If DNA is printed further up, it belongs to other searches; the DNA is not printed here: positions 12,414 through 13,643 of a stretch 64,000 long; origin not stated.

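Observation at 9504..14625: Five-gene operon mixing leuB/leuC/leuD-type enzymes with an HMG-CoA-lyase-like lyase and a family III CoA-transferase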

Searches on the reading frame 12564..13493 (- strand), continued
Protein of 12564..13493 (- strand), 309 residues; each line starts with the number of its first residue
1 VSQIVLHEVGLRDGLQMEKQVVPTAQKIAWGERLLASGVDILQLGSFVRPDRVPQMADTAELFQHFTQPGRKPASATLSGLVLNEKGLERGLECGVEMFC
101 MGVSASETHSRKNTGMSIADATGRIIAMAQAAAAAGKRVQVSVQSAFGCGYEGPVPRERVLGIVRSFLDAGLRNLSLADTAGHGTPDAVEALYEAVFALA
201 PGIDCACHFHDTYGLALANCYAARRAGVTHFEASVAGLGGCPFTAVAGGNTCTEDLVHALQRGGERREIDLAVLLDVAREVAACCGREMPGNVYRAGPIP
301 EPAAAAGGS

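Call 56: find_encoding_contigs(protein=P0249, flank=8000, max_places=2)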
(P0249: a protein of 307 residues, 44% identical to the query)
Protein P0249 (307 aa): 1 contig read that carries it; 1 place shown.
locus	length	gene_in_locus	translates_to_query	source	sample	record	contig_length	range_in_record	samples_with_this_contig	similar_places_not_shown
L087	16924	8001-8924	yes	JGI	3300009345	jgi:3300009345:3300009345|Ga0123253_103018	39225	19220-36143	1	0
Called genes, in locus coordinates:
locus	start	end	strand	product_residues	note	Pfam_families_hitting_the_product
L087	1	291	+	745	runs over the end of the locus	PF18072:FGAR-AT_linker, PF00586:AIRS, PF02769:AIRS_C, PF00586:AIRS, PF02769:AIRS_C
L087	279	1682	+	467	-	PF13522:GATase_6, PF13537:GATase_7, PF00156:Pribosyltran (weak)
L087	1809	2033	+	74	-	-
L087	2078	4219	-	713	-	PF00497:SBP_bac_3, PF00989:PAS (weak), PF08447:PAS_3, PF02518:HATPase_c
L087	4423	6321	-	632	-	PF13623:SurA_N_2, PF13624:SurA_N_3, PF13145:Rotamase_2, PF13616:Rotamase_3, PF00639:Rotamase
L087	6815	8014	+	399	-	PF02515:CoA_transf_3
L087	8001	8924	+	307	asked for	PF00682:HMGL-like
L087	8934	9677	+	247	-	PF09339:HTH_IclR, PF01614:IclR_C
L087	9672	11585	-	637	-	PF00672:HAMP, PF02518:HATPase_c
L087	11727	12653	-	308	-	PF13407:Peripla_BP_4, PF00532:Peripla_BP_1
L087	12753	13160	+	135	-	PF03061:4HBT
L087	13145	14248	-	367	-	PF23500:DUF7133, PF22807:TrAA12, PF07995:GSDH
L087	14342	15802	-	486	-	PF00089:Trypsin, PF13365:Trypsin_2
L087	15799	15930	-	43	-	-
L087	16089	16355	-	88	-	PF01649:Ribosomal_S20p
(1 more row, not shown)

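Call 58: find_encoding_contigs(protein=P0261, flank=6000, max_places=1)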
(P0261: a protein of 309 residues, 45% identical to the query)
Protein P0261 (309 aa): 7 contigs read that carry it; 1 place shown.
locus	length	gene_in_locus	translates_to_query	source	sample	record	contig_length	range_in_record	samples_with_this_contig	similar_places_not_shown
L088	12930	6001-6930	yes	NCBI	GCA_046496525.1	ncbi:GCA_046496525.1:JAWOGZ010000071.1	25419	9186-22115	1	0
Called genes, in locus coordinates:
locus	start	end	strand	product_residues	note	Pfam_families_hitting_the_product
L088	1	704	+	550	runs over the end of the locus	PF00753:Lactamase_B, PF12706:Lactamase_B_2, PF22505:RNase_J_b_CASP, PF07521:RMMBL, PF17770:RNase_J_C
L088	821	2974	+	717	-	PF13491:FtsK_4TM, PF17854:FtsK_alpha, PF01580:FtsK_SpoIIIE, PF09397:FtsK_gamma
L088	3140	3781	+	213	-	PF13578:Methyltransf_24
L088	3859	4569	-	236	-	PF01209:Ubie_methyltran, PF07021:MetW (faint), PF13489:Methyltransf_23, PF13847:Methyltransf_31, PF08241:Methyltransf_11, PF08242:Methyltransf_12, PF13649:Methyltransf_25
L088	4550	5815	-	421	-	PF13439:Glyco_transf_4, PF13579:Glyco_trans_4_4, PF20706:GT4-conflict, PF00534:Glycos_transf_1, PF13692:Glyco_trans_1_4, PF13524:Glyco_trans_1_2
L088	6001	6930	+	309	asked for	PF00682:HMGL-like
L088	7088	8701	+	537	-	PF00072:Response_reg, PF01590:GAF (weak), PF13185:GAF_2, PF13492:GAF_3 (faint), PF01966:HD, PF13487:HD_5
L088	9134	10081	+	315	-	PF02016:Peptidase_S66, PF17676:Peptidase_S66C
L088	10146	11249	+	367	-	PF00144:Beta-lactamase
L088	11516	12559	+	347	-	PF00022:Actin, PF06723:MreB_Mbl, PF11104:PilM_2 (faint), PF00012:HSP70, PF14450:FtsA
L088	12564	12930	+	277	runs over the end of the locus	PF04085:MreC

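Call 59: find_encoding_contigs(protein=P0263, flank=6000, max_places=1)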
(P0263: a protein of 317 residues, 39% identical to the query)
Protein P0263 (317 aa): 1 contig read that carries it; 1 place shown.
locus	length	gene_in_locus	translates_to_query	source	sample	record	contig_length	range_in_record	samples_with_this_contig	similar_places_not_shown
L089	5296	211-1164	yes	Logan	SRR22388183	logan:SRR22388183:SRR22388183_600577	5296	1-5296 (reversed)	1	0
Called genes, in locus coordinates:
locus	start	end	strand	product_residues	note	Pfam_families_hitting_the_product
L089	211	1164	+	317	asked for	PF00682:HMGL-like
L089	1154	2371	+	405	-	PF00330:Aconitase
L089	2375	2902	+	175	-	PF00694:Aconitase_C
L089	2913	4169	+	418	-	PF02515:CoA_transf_3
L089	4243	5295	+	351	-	?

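Call 60: find_encoding_contigs(protein=P0256, flank=6000, max_places=1)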
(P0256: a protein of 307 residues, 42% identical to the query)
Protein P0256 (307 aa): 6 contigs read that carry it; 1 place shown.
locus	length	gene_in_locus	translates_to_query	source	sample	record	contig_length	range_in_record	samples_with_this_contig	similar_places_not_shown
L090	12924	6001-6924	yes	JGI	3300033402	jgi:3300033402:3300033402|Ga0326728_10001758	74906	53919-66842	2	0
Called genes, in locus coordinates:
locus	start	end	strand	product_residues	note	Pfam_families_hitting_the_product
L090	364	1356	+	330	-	PF01144:CoA_trans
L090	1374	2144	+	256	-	PF01144:CoA_trans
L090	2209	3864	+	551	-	PF01039:Carboxyl_trans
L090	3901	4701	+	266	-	PF00378:ECH_1, PF16113:ECH_2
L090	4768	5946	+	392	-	PF00682:HMGL-like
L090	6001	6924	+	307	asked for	PF00682:HMGL-like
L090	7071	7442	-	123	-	PF07876:Dabb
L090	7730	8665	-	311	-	PF08447:PAS_3, PF00990:GGDEF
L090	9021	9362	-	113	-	-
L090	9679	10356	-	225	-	PF10056:DUF2293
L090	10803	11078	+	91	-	-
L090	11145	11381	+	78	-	PF09527:ATPase_gene1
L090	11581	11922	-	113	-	-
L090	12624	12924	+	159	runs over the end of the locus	-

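Call 61: find_encoding_contigs(protein=P0255, flank=6000, max_places=1)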
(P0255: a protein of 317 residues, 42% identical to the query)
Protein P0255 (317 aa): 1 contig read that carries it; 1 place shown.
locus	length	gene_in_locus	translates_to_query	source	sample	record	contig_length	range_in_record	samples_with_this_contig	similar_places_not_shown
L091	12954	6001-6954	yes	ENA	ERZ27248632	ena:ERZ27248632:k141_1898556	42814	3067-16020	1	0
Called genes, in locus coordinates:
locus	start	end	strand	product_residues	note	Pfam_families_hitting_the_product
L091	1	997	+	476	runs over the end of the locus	PF01565:FAD_binding_4, PF02913:FAD-oxidase_C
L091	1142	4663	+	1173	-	PF02775:TPP_enzyme_C (weak), PF01558:POR, PF20169:DUF6537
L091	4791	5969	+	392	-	PF02515:CoA_transf_3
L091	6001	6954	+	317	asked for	PF00682:HMGL-like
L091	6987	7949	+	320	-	PF03401:TctC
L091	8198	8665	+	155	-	PF13441:Gly-zipper_YMGG, PF01471:PG_binding_1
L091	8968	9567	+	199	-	PF13577:SnoaL_4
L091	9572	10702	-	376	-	PF02746:MR_MLE_N (weak), PF13378:MR_MLE_C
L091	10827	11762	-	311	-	PF13379:NMT1_2, PF09084:NMT1, PF16868:NMT1_3 (weak)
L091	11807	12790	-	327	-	PF03401:TctC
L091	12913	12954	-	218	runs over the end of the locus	PF13560:HTH_31 (weak), PF01381:HTH_3, PF07883:Cupin_2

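Call 62: search_protein_families(library=pfam, proteins=[L089:4243-5295:+, L090:4768-5946:+], max_evalue=0.0001)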
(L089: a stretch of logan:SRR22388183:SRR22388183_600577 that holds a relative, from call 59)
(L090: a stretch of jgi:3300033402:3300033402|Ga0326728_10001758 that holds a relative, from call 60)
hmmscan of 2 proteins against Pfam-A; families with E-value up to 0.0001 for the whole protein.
L089:4243-5295:+ (351 aa): 0 families

L090:4768-5946:+ (392 aa): 1 family
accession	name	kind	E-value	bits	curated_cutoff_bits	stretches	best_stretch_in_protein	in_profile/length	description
PF00682.25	HMGL-like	-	2.1e-24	86.8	29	1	17-321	2-256/260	HMGL-like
